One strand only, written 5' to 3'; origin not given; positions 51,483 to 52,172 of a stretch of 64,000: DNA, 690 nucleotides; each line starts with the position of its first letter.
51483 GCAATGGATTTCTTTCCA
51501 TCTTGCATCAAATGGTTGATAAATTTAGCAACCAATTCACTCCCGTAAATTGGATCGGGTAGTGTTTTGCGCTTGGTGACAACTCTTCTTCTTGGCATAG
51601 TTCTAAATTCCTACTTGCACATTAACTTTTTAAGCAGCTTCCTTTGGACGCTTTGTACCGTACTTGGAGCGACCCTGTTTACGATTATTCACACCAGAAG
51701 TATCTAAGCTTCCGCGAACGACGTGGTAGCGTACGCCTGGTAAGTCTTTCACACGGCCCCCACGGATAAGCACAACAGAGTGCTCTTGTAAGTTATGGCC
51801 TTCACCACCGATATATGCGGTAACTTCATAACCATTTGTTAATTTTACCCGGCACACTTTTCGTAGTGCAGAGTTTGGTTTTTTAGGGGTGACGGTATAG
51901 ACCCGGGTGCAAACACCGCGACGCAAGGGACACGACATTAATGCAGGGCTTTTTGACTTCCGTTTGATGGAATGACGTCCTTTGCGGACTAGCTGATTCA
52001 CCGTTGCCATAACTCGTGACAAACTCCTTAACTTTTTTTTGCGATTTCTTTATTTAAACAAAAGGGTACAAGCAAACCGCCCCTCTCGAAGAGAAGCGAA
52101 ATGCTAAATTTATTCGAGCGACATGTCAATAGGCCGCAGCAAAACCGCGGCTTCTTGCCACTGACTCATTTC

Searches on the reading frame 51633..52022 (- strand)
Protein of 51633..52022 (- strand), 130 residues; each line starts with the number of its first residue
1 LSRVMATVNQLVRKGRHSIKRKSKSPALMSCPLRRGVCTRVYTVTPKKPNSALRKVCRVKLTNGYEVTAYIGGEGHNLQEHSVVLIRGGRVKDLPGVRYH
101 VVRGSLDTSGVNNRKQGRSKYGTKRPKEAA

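Call 74: list_cluster_members(proteins=[window:51633-52022:-, window:51113-51598:-, window:48986-51085:-, window:46184-47023:-, window:48661-48978:-, window:44421-44831:-])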
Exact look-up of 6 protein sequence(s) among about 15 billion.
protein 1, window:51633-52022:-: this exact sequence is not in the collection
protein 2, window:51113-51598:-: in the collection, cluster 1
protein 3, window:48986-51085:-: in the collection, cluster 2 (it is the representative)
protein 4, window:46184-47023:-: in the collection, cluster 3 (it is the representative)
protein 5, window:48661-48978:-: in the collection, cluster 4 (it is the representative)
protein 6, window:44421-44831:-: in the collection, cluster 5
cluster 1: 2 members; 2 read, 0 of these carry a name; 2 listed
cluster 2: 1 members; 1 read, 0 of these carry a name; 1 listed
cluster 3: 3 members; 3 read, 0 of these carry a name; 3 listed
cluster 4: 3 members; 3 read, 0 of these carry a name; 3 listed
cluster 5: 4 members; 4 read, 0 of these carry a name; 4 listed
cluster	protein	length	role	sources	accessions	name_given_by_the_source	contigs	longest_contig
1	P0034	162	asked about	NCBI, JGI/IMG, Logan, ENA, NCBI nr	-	-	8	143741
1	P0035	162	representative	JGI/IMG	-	-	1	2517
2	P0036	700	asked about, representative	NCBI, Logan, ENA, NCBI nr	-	-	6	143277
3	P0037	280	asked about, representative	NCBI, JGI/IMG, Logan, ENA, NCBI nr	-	-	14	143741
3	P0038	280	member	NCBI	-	-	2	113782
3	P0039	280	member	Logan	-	-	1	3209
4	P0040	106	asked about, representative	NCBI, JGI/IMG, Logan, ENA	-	-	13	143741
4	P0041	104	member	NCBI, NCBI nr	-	-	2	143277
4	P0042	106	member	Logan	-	-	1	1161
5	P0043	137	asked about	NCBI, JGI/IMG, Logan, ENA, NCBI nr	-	-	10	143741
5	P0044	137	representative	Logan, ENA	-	-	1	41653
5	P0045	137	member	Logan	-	-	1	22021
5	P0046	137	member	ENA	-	-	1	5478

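Call 75: find_homologous_proteins(query=P0036, max_evalue=1e-100)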
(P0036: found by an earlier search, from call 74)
Query P0036 (700 aa): 8000 proteins with E <= 1e-100 among 8000 candidates; the best 120 are listed.
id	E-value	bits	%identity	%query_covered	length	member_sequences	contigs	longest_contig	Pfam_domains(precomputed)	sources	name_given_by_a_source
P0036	0.0e+0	1563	100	100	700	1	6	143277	PF00679.31,PF14492.13,PF00009.34,PF03764.25,PF16658.12,PF03144.32,PF22042.3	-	-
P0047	0.0e+0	1562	100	100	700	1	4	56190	PF00679.31,PF14492.13,PF00009.34,PF03764.25,PF16658.12,PF03144.32,PF22042.3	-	-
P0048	0.0e+0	1528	100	98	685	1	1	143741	PF00679.31,PF14492.13,PF00009.34,PF03764.25,PF16658.12,PF03144.32,PF22042.3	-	-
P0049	0.0e+0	1493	95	100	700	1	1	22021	PF00679.31,PF14492.13,PF00009.34,PF03764.25,PF16658.12,PF03144.32,PF22042.3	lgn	-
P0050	0.0e+0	1438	91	100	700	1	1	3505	PF00679.31,PF14492.13,PF00009.34,PF03764.25,PF16658.12,PF03144.32,PF22042.3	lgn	-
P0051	0.0e+0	1436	90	100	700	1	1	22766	PF00679.31,PF14492.13,PF00009.34,PF03764.25,PF16658.12,PF03144.32,PF22042.3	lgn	-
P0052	0.0e+0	1434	91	100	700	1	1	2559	PF00679.31,PF14492.13,PF00009.34,PF03764.25,PF16658.12,PF03144.32,PF22042.3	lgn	-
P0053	0.0e+0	1433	91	100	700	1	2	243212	PF00679.31,PF14492.13,PF00009.34,PF03764.25,PF16658.12,PF03144.32,PF22042.3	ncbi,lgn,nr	ncbi:MAG: elongation factor G [Gammaproteobacteria bacterium]|nr:elongation factor G [Gammaproteobac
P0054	0.0e+0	1432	90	100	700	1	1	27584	PF00679.31,PF14492.13,PF00009.34,PF03764.25,PF16658.12,PF03144.32,PF22042.3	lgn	-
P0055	0.0e+0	1432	90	100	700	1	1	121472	PF00679.31,PF14492.13,PF00009.34,PF03764.25,PF16658.12,PF03144.32,PF22042.3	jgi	jgi:elongation factor G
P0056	0.0e+0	1428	90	100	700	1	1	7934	PF00679.31,PF14492.13,PF00009.34,PF03764.25,PF16658.12,PF03144.32,PF22042.3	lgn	-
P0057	0.0e+0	1428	90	100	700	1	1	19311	PF00679.31,PF14492.13,PF00009.34,PF03764.25,PF16658.12,PF03144.32,PF22042.3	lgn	-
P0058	0.0e+0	1426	90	100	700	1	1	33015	PF00679.31,PF14492.13,PF00009.34,PF03764.25,PF16658.12,PF03144.32,PF22042.3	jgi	jgi:elongation factor G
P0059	0.0e+0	1418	90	100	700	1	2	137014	PF00679.31,PF14492.13,PF00009.34,PF03764.25,PF16658.12,PF03144.32,PF22042.3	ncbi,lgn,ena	-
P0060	0.0e+0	1417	89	100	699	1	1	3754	PF00679.31,PF14492.13,PF00009.34,PF03764.25,PF16658.12,PF03144.32,PF22042.3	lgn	-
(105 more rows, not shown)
